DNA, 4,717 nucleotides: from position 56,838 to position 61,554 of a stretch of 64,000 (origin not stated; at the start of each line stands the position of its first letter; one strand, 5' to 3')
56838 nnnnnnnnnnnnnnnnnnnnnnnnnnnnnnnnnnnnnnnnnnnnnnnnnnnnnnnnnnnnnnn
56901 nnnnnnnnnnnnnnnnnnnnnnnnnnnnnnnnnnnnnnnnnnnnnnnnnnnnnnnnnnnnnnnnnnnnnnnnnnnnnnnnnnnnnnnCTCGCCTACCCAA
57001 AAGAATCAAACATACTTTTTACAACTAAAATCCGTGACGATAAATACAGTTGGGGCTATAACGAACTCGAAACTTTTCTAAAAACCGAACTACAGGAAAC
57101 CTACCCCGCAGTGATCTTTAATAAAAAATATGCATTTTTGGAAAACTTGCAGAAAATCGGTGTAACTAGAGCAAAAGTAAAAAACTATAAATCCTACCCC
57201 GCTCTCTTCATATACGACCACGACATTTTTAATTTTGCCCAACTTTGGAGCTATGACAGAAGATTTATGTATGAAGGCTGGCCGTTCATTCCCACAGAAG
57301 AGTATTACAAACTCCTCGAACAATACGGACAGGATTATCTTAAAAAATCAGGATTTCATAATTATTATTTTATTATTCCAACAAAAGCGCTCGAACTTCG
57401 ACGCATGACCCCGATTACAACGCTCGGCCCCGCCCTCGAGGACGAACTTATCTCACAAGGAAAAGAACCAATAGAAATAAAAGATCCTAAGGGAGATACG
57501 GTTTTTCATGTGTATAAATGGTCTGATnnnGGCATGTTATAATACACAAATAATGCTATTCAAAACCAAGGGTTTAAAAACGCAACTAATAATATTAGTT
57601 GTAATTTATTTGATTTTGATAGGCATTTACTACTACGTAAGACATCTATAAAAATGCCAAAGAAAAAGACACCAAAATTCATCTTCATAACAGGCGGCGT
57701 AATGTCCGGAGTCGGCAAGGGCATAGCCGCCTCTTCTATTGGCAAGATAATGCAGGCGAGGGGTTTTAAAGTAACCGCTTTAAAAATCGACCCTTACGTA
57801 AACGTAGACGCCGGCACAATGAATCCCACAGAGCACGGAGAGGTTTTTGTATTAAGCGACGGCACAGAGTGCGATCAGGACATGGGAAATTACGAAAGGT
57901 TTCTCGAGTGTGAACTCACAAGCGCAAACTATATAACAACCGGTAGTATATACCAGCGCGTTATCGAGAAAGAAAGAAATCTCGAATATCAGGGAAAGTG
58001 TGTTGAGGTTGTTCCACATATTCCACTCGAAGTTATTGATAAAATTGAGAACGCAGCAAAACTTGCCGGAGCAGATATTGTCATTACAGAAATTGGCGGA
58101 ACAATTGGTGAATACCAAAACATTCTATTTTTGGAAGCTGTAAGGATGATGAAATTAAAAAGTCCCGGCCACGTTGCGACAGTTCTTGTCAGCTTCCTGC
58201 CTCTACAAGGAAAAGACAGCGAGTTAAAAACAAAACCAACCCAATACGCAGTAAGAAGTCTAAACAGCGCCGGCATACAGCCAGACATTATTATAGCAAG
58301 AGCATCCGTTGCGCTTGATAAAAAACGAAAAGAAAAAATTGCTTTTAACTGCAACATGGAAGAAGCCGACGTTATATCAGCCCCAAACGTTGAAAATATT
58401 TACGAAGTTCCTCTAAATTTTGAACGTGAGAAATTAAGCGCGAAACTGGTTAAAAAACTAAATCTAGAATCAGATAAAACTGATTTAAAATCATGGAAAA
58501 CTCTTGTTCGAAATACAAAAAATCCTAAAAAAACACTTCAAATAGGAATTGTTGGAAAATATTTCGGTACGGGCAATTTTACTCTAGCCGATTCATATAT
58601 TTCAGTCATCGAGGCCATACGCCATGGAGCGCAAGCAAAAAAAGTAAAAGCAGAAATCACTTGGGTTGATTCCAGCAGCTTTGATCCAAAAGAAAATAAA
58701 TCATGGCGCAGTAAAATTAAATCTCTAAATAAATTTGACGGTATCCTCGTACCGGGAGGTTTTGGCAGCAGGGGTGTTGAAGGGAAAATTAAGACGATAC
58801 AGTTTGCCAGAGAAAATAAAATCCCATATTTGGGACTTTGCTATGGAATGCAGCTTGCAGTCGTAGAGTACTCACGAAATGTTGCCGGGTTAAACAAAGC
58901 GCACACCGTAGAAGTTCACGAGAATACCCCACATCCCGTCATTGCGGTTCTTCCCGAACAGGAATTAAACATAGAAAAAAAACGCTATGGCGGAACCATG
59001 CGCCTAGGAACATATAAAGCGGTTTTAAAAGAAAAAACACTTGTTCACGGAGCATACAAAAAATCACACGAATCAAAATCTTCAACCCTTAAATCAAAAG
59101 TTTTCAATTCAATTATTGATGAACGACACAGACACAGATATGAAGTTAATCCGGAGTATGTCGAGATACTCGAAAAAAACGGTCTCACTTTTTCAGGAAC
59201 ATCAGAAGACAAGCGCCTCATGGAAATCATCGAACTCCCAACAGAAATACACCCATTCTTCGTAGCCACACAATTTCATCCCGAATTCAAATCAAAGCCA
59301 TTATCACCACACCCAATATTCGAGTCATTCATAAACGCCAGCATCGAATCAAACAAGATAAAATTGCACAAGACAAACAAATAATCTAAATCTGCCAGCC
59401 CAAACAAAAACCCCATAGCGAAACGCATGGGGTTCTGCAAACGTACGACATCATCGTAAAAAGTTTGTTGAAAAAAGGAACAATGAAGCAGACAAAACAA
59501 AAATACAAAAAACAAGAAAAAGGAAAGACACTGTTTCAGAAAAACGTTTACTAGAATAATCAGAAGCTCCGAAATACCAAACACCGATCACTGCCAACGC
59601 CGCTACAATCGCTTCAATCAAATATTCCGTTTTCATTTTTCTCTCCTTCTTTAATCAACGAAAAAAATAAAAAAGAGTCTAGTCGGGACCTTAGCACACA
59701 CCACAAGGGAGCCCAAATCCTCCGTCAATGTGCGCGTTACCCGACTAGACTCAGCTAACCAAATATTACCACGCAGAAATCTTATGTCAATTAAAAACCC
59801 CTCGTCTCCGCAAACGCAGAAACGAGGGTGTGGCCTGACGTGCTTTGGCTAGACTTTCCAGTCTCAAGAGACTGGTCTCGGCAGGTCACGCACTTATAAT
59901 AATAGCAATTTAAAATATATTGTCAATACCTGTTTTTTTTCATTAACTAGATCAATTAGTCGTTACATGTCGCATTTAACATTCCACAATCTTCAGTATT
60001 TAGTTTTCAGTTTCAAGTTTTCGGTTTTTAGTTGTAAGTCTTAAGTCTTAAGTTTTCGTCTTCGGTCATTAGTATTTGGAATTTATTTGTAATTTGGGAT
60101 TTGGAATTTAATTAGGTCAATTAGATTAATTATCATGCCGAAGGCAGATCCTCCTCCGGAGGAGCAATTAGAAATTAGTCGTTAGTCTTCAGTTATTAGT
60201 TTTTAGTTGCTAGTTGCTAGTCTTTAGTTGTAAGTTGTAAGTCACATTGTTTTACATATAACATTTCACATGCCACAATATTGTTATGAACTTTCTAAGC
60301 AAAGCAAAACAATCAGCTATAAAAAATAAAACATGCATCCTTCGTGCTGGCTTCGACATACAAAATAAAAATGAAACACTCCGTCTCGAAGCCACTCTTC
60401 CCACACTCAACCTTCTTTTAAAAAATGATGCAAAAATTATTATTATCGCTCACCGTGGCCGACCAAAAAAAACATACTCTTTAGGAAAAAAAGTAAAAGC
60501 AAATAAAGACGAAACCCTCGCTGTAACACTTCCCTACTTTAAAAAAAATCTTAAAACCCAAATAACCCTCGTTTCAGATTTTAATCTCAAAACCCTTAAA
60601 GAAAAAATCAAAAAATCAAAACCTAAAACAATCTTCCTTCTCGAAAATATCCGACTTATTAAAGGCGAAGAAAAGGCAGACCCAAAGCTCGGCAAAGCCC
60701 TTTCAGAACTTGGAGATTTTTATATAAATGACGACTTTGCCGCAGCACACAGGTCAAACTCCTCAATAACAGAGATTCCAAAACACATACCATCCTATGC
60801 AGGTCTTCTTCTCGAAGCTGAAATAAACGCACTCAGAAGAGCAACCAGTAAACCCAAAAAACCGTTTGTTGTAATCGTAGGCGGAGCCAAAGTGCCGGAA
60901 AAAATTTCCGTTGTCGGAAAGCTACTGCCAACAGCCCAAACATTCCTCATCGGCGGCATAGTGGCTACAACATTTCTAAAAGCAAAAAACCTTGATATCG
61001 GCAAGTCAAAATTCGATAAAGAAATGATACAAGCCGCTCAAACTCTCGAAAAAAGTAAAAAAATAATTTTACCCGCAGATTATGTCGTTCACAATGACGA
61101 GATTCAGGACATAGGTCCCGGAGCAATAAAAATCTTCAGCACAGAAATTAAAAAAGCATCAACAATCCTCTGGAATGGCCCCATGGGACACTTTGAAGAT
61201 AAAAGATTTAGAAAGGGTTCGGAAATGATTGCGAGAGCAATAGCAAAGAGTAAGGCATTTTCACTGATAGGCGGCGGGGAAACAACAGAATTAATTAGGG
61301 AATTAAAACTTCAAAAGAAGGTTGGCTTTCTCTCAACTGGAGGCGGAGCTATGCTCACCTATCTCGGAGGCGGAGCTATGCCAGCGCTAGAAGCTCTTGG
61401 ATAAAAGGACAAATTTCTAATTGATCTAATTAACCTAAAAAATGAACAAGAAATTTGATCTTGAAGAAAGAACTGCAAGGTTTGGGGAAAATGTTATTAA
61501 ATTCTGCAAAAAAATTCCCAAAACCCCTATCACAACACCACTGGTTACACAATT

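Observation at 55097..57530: Polyprenol-phosphate sugar synthase (GT2) plus PMT/ArnT-like transferase pair in a genome with PT-rich secreted proteins: putative surface O-glycosylation system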

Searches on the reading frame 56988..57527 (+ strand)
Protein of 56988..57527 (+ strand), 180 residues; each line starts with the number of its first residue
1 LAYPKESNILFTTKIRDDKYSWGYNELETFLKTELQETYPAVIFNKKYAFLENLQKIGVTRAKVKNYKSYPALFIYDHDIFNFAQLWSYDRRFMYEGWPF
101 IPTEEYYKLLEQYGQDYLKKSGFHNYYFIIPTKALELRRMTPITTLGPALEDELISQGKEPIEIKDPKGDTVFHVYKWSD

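Call 50: predict_structure(alignment_id=A2)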
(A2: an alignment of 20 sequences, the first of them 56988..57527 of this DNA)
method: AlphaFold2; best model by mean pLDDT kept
length: 180 residues; sequences in the alignment: 20
mean_pLDDT: 80.5   pTM: 0.76
mean pLDDT of the five models: 80.5, 80.2, 78.9, 78.4, 77.6
residues with pLDDT >= 90: 86; 70-90: 51; 50-70: 23; < 50: 20
segments of 3 or more residues with pLDDT < 50: 1-19
pLDDT, mean of each block of 10 residues (from residue 1): 39 42 83 92 87 88 94 83 60 81 91 93 94 70 74 95 90 92
secondary structure, 60 per line:
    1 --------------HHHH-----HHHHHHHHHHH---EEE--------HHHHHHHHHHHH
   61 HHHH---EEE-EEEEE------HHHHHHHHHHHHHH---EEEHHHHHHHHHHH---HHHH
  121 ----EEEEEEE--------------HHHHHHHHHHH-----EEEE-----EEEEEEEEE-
elements in order: H15-18 H24-34 E38-40 H49-64 E68-70 E72-76 H83-96 E100-102 H103-113 H117-120 E125-131 H146-156 E162-165 E171-179

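Call 53: fold_search(model_id=the predicted structure, library=pdb)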
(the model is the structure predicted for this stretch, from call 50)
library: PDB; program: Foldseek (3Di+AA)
matches with E <= 10: 540; with E <= 0.001: 0
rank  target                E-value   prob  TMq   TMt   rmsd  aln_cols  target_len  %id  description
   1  3dat                  1.3e-02  0.09  0.14  0.15  14.2       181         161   12  Crystal structure of the ternary MTX NADPH complex of Bacillus anthracis dihydrofolate reductase (released 2009-04-14)
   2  3sa1_A                2.3e-02  0.11  0.17  0.16  13.7       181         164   12  Bacuills anthracis Dihydrofolate Reductase bound propargyl-linked TMP analog, UCP1021 (released 2012-06-13)
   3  6cn0_B                3.2e-02  0.38  0.29  0.22   9.7       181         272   10  2.95 Angstrom Crystal Structure of 16S rRNA Methylase from Proteus mirabilis (released 2018-03-21)
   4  4dzr                  3.6e-02  0.57  0.34  0.36  10.8       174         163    9  The crystal structure of protein-(glutamine-N5) methyltransferase (release factor-specific) from Alicyclobacillus acidoc (released 2012-03-14)
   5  6du5_A                4.7e-02  0.38  0.33  0.24  10.7       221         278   14  Crystal structure of hMettl16 catalytic domain in complex with MAT2A 3'UTR hairpin 6 (released 2018-09-26)
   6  3fl9_F                5.0e-02  0.14  0.20  0.21  13.6       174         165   11  Crystal structure of B. anthracis dihydrofolate reductase (DHFR) with trimethoprim (released 2009-04-28)
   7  9u47_A                5.4e-02  0.30  0.29  0.20  10.2       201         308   11  Cryo-EM structure of spMETTL16 in complex with U6 snRNA_delta17 (released 2025-08-06)
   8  2qk8                  5.7e-02  0.08  0.16  0.17  13.8       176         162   11  Crystal structure of the anthrax drug target, Bacillus anthracis dihydrofolate reductase (released 2007-08-28)
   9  3fl9_E                5.7e-02  0.08  0.17  0.17  13.3       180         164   12  Crystal structure of B. anthracis dihydrofolate reductase (DHFR) with trimethoprim (released 2009-04-28)
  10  3fl9_D                5.7e-02  0.08  0.15  0.16  11.5       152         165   12  Crystal structure of B. anthracis dihydrofolate reductase (DHFR) with trimethoprim (released 2009-04-28)
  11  3fl9_B                6.1e-02  0.08  0.16  0.17  14.2       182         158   10  Crystal structure of B. anthracis dihydrofolate reductase (DHFR) with trimethoprim (released 2009-04-28)
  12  7v2m_U                7.4e-02  0.15  0.25  0.18  11.2       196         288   11  T.thermophilus 30S ribosome with KsgA, class K1k4 (released 2022-04-06)
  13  3fl8_A                7.9e-02  0.06  0.16  0.16  13.9       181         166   12  Crystal structure of B. anthracis dihydrofolate reductase (DHFR) with RAB1, a TMP-dihydrophthalazine derivative (released 2009-04-28)
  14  3fl9_A                8.4e-02  0.07  0.16  0.17  14.0       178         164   12  Crystal structure of B. anthracis dihydrofolate reductase (DHFR) with trimethoprim (released 2009-04-28)
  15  9r2v_E                8.4e-02  0.05  0.12  0.13  18.1       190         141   10  De novo designed M16 protein fold (released 2025-05-14)
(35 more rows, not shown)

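Call 71: search_protein_representatives(alignment_id=A2)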
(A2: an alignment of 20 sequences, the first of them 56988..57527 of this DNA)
Query: 20 sequences, 178 profile positions. Proteins with E-value up to 0.001 (for the whole library): 341; up to 1e-10: 180; up to 1e-30: 74. The best 150 are listed.
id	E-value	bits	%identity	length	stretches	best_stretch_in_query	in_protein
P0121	6.3e-73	260.6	-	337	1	1-178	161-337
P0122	4.4e-66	238.3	-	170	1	13-178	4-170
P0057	1.6e-63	230.0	-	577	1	2-177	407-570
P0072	2.4e-62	226.2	-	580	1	5-178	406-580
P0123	5.8e-62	224.9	-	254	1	2-178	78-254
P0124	1.0e-61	224.1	-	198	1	2-178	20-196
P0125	5.2e-60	218.6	-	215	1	2-178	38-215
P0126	7.9e-60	218.0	-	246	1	2-177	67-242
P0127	2.3e-58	213.2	-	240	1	2-177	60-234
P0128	4.5e-57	209.0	-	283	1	2-177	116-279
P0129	9.7e-57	207.9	-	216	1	2-178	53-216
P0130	1.2e-56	207.6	-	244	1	2-178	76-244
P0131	1.4e-55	204.1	-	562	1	2-178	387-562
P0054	1.5e-55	204.0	-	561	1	2-178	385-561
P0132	1.7e-55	203.9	-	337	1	2-170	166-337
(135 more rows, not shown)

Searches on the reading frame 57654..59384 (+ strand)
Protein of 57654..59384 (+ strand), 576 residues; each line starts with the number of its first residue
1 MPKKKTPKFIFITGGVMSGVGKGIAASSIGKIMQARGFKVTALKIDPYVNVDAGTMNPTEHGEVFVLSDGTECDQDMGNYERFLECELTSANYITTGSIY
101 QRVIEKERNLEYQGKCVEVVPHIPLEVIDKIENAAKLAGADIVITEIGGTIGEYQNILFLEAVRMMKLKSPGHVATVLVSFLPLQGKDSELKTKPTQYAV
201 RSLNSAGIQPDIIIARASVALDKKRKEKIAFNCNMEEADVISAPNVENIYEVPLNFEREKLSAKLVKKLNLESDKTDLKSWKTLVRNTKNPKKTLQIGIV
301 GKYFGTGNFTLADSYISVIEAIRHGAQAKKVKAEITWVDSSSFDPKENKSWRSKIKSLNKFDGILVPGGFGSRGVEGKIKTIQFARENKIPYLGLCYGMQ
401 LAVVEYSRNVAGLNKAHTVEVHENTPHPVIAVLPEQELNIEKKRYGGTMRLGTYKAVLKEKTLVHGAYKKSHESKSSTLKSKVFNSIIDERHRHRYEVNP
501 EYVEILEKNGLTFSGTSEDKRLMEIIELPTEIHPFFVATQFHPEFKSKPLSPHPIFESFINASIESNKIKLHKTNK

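Call 3: search_protein_families(library=pfam, proteins=[window:57654-59384:+], max_evalue=0.01)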
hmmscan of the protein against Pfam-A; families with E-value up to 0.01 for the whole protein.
window:57654-59384:+ (576 aa): 4 families
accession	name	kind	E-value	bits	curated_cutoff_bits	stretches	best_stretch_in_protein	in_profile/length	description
PF06418.20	CTP_synth_N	-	8.6e-104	347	26.1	1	8-271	1-265/265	CTP synthase N-terminus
PF00117.34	GATase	-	1.7e-36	126.1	22.8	1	311-561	2-189/190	Glutamine amidotransferase class-I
PF01656.29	CbiA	-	0.00021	21.7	25.4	1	16-277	6-54/125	CobQ/CobB/MinD/ParA nucleotide binding domain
PF07722.19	Peptidase_C26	-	0.00058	20.1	20.5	0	381-544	97-219/219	Peptidase C26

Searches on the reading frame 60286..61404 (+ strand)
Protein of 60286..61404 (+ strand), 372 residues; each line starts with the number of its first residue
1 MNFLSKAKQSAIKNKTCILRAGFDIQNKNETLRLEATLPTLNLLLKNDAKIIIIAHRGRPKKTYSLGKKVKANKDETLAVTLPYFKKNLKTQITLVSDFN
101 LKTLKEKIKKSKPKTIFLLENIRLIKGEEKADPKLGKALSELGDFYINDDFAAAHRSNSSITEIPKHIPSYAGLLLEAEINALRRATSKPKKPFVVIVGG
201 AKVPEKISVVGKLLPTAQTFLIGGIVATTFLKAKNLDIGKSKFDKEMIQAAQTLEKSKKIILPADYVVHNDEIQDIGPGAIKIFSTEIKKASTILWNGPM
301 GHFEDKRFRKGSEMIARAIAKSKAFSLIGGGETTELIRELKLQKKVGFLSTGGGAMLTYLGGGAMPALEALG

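Call 3: search_protein_families(library=pfam, proteins=[window:60286-61404:+], max_evalue=0.01)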
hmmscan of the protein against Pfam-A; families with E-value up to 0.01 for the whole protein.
window:60286-61404:+ (372 aa): 1 family
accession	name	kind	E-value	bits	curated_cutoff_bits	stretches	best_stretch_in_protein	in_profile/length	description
PF00162.24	PGK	-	2.2e-100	336.7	27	1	10-362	4-378/379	Phosphoglycerate kinase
